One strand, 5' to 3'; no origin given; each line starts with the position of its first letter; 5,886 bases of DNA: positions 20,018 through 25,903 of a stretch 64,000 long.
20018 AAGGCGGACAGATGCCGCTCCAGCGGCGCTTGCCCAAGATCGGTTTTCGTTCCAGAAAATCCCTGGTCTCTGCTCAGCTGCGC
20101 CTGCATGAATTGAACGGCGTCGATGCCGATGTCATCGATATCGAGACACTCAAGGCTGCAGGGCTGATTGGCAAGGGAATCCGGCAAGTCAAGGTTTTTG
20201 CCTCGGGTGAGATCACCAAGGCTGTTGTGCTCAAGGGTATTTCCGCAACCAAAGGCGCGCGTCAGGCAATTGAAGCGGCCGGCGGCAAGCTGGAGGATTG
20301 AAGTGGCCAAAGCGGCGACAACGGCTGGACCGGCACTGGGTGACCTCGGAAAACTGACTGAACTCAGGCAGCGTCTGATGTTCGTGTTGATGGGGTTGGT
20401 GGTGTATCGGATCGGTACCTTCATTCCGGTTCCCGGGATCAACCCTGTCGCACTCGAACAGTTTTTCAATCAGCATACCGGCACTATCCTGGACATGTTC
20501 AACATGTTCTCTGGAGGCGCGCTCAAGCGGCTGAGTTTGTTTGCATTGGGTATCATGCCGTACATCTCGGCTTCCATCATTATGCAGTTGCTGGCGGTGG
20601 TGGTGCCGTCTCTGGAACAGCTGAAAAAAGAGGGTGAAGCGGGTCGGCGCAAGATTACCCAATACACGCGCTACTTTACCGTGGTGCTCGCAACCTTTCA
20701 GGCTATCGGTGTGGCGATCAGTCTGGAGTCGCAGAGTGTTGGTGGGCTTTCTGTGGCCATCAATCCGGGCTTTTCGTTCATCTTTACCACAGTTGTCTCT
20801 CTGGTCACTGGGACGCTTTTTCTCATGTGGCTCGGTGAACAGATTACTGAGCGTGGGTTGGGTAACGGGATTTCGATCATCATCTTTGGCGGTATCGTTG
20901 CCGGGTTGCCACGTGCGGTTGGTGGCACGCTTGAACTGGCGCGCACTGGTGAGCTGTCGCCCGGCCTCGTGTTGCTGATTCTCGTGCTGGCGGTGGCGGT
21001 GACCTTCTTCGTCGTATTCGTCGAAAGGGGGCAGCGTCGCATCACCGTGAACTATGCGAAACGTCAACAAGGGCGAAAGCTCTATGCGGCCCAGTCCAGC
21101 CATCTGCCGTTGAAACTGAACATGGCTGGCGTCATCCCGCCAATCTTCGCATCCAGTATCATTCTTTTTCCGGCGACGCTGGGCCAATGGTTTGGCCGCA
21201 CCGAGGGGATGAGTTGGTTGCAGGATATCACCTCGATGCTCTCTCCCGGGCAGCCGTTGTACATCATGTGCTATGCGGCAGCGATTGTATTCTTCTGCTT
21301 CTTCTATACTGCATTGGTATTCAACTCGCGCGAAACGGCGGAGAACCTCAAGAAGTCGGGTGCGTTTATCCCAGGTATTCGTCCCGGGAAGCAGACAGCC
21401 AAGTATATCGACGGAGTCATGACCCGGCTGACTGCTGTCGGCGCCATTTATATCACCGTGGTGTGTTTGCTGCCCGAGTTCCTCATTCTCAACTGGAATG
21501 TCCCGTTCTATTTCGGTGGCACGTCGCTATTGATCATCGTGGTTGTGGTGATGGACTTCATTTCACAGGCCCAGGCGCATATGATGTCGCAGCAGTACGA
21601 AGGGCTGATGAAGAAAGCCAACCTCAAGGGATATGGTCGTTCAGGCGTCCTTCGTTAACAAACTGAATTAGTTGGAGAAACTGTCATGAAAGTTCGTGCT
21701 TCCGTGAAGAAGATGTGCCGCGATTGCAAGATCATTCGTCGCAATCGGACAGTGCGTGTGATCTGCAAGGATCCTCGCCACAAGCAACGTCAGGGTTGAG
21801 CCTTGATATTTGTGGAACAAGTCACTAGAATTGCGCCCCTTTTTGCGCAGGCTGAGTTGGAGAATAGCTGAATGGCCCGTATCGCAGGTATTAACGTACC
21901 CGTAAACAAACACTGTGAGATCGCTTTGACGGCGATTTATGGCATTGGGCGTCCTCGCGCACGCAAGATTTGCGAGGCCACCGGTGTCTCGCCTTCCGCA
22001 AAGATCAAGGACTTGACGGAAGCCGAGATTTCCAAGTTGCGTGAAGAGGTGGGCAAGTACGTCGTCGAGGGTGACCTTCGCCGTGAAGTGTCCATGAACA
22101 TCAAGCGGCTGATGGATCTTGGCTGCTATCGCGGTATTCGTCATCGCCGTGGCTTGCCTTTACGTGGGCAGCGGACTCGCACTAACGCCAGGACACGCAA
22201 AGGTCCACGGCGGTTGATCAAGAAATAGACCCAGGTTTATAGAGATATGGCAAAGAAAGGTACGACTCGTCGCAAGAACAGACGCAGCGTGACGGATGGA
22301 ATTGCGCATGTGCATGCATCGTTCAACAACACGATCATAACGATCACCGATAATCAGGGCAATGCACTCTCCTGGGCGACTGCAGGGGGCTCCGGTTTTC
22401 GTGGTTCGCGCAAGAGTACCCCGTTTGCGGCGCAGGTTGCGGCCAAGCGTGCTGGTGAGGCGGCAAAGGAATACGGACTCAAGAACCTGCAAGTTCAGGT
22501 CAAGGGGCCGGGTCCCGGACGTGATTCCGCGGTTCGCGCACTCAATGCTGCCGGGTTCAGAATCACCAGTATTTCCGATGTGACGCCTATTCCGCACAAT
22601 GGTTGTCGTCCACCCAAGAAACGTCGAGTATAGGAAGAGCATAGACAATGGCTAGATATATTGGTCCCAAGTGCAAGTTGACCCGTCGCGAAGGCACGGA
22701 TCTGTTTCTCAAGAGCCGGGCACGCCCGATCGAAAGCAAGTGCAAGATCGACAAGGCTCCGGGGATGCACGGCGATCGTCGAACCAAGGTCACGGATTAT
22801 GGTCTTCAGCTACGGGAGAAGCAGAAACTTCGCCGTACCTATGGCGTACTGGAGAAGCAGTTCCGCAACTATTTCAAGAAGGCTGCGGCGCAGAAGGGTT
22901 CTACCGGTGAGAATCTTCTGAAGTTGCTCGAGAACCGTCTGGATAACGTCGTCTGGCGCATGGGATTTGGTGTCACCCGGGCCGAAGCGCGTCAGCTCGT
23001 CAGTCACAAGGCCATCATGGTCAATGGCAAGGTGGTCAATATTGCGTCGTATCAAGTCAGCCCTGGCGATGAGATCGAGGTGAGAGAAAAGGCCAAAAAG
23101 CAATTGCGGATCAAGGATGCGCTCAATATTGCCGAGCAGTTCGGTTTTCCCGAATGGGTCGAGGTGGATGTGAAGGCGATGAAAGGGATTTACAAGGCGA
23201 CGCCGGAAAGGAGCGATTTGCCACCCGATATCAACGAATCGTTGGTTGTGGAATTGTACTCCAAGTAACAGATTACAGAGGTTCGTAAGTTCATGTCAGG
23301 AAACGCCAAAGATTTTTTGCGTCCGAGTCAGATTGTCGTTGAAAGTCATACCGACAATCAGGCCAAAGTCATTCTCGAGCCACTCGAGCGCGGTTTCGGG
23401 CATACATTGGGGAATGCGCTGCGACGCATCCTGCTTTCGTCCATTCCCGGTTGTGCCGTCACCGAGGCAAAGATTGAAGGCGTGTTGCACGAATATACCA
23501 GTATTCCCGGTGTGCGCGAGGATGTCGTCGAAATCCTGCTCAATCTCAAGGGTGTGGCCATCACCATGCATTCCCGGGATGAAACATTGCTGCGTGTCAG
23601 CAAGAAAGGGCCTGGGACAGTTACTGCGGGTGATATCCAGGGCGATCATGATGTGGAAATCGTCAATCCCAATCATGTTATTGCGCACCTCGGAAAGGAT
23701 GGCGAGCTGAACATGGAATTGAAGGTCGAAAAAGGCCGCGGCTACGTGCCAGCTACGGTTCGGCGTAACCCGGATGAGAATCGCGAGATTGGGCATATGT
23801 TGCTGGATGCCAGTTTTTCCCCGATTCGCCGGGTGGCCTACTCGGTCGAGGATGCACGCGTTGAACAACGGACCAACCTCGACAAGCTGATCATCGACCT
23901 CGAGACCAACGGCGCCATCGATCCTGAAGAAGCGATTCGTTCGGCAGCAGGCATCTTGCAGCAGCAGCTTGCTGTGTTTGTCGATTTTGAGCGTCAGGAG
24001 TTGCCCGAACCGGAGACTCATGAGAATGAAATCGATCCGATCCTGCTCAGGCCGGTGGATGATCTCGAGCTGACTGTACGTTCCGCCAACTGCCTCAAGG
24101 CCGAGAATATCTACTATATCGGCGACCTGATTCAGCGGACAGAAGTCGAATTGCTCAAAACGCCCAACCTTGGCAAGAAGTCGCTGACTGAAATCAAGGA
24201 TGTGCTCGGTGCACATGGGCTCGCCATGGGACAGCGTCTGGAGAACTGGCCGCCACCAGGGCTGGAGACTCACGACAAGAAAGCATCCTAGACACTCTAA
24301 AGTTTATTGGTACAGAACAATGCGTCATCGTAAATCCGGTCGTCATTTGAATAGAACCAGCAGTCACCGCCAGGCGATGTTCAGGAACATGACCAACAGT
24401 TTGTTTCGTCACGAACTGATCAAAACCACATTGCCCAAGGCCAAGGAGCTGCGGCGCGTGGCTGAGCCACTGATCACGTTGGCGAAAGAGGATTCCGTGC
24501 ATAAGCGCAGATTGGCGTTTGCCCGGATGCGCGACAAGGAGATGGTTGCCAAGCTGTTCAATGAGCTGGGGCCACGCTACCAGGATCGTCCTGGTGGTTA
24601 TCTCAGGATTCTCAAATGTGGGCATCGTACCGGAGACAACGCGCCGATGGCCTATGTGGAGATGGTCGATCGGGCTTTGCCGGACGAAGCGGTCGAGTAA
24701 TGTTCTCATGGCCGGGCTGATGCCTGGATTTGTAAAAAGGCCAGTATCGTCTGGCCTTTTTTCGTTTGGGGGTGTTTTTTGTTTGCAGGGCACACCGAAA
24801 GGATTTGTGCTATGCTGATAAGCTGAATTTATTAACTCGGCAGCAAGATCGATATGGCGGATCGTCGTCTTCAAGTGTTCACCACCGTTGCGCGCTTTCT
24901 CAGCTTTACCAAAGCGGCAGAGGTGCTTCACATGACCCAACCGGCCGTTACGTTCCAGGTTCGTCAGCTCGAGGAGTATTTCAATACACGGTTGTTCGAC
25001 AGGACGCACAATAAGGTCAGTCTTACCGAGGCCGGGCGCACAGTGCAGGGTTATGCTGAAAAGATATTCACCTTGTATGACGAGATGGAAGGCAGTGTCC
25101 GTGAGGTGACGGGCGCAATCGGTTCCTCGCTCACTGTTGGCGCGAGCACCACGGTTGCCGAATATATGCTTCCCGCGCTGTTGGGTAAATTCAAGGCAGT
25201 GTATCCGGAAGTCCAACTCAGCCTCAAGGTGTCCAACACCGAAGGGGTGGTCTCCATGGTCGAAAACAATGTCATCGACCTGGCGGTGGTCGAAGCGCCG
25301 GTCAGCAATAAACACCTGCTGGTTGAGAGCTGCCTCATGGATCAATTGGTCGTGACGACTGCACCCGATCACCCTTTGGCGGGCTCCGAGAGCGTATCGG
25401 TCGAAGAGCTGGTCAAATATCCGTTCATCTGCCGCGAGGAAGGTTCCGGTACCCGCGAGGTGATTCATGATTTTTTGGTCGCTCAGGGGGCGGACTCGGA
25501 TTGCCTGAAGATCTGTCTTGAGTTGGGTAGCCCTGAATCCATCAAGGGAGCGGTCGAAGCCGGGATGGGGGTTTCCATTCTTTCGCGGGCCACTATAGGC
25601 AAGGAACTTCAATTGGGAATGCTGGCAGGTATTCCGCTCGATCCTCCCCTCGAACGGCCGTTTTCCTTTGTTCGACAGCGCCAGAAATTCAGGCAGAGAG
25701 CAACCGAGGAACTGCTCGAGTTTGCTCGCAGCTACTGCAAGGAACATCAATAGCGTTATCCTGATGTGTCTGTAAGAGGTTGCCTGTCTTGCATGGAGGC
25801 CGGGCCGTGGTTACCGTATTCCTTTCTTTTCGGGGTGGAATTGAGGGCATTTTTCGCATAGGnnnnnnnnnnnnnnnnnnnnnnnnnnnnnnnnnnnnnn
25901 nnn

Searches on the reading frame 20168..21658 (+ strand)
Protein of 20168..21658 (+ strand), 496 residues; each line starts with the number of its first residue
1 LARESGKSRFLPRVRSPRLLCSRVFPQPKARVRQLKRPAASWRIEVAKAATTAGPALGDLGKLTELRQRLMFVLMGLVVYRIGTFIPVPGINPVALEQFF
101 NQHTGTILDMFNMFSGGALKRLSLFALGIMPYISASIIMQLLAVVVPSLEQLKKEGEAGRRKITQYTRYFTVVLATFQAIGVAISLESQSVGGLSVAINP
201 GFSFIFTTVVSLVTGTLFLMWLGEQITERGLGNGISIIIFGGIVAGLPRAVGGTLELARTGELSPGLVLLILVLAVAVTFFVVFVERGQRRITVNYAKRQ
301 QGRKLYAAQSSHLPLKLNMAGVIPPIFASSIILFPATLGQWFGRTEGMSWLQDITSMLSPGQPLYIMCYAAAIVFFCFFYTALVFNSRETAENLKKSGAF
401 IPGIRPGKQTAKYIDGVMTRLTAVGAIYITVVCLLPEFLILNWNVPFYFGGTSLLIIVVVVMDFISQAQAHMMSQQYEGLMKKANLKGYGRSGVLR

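Call 65: search_protein_families(library=pfam, proteins=[window:20168-21658:+], max_evalue=0.00001)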
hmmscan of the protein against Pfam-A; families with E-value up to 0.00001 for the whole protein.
window:20168-21658:+ (496 aa): 1 family
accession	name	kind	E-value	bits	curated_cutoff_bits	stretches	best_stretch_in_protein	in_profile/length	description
PF00344.25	SecY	-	4.2e-119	397.9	32.2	1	123-464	1-305/306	SecY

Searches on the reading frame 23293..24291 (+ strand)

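Call 9: search_protein_families(library=ncbifam, proteins=[window:23293-24291:+], max_evalue=0.00001)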
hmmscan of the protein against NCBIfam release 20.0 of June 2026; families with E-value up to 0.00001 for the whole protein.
window:23293-24291:+ (332 aa): 10 families
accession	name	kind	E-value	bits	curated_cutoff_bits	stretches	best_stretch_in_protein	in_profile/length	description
NF003513.0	PRK05182.1-2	equivalog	1.5e-132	441.6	302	1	2-330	3-333/338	DNA-directed RNA polymerase subunit alpha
TIGR02027.1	rpoA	equivalog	1.5e-110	369.1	227.8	1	24-314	2-297/298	DNA-directed RNA polymerase subunit alpha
NF003519.0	PRK05182.2-5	equivalog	6.9e-110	367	277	1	6-315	2-317/320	DNA-directed RNA polymerase subunit alpha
NF003515.0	PRK05182.2-1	equivalog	1.5e-96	323.4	406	1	11-312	7-310/314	DNA-directed RNA polymerase subunit alpha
NF003514.0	PRK05182.1-4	equivalog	2.7e-94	315.5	434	1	14-319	9-315/338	DNA-directed RNA polymerase subunit alpha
NF003517.0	PRK05182.2-3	equivalog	1.9e-91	306.6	356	1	6-318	6-324/344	DNA-directed RNA polymerase subunit alpha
NF003516.0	PRK05182.2-2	equivalog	5.3e-89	298.5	353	1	15-313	12-304/315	DNA-directed RNA polymerase subunit alpha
NF003518.0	PRK05182.2-4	equivalog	4.6e-81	272.4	523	1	19-312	14-308/312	DNA-directed RNA polymerase subunit alpha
NF001988.0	PRK00783.1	equivalog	9.1e-12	45.2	153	0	98-151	93-147/266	DNA-directed RNA polymerase subunit D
NF011548.0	PRK14979.1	equivalog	1.2e-07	32.1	194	0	39-153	26-134/195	DNA-directed RNA polymerase subunit D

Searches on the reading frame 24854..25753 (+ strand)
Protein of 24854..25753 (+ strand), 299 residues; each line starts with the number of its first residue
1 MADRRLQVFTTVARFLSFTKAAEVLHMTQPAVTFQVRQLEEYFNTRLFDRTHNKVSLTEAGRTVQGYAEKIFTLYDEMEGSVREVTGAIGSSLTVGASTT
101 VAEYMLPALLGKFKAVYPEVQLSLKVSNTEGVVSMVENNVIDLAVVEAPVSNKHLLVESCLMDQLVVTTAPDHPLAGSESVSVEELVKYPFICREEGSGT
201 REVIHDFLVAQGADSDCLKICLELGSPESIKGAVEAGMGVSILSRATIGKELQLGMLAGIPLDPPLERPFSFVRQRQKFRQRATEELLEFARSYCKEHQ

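Call 9: search_protein_families(library=ncbifam, proteins=[window:24854-25753:+], max_evalue=0.00001)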
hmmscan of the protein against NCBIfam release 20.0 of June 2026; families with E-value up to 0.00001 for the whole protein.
window:24854-25753:+ (299 aa): 54 families (the best 25 are shown)
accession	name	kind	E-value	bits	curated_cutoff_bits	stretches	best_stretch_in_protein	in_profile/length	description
NF040786.1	LysR_Sec_metab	equivalog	7.2e-71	238.6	250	1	2-293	2-296/298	selenium metabolism-associated LysR family transcriptional regulator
NF040889.1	trans_reg_YeiE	equivalog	3.1e-60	203.9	480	1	4-292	6-287/288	DNA-binding transcriptional regulator YeiE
NF008095.0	PRK10837.1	subfamily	5.1e-58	196.6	281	1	4-292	6-287/290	LysR family transcriptional regulator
TIGR03339.1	phn_lysR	subfamily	5.9e-54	183.2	341.1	1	6-280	2-270/279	aminoethylphosphonate catabolism associated LysR family transcriptional regulator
NF045990.1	TransRegCbbRRhodb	equivalog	1.7e-50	171.8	450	1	4-290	9-295/304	LysR family regulator CbbR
NF047520.1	trans_act_CidR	equivalog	3.4e-40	138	415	1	4-293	4-290/292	cidABC operon transcriptional activator CidR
NF008416.0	PRK11242.1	equivalog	1.1e-38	133.3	277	1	1-298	1-294/300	transcriptional regulator CynR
NF053705.1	TransRegGltCGpos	equivalog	4.2e-37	128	350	1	1-294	1-292/300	glutamate biosynthesis transcriptional regulator GltC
TIGR02424.1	TF_pcaQ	equivalog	4.4e-36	124.3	303.8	1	4-263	6-265/300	pca operon transcription factor PcaQ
NF045775.1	acetoin_reg_AlsR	exception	2.9e-35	122.1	430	1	2-246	2-245/290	acetoin biosynthesis transcriptional regulator AlsR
NF009327.0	PRK12684.1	subfamily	3e-33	115.4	402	1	11-247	12-247/313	CysB family HTH-type transcriptional regulator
NF008722.0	PRK11716.1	equivalog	8e-31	107.1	246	1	1-245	1-243/293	HTH-type transcriptional activator IlvY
NF047711.1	PutUtilRegPtrR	equivalog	9.2e-30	103.7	400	1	5-249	5-240/283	putrescine utilization regulator PtrR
NF008352.0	PRK11139.1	subfamily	1e-29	103.6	288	1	6-278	11-275/305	transcriptional regulator GcvA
NF041036.1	decaheme_TF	subfamily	2.3e-29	102.8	210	1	3-285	3-280/301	multiheme cytochrome-associated LysR family transcriptional regulator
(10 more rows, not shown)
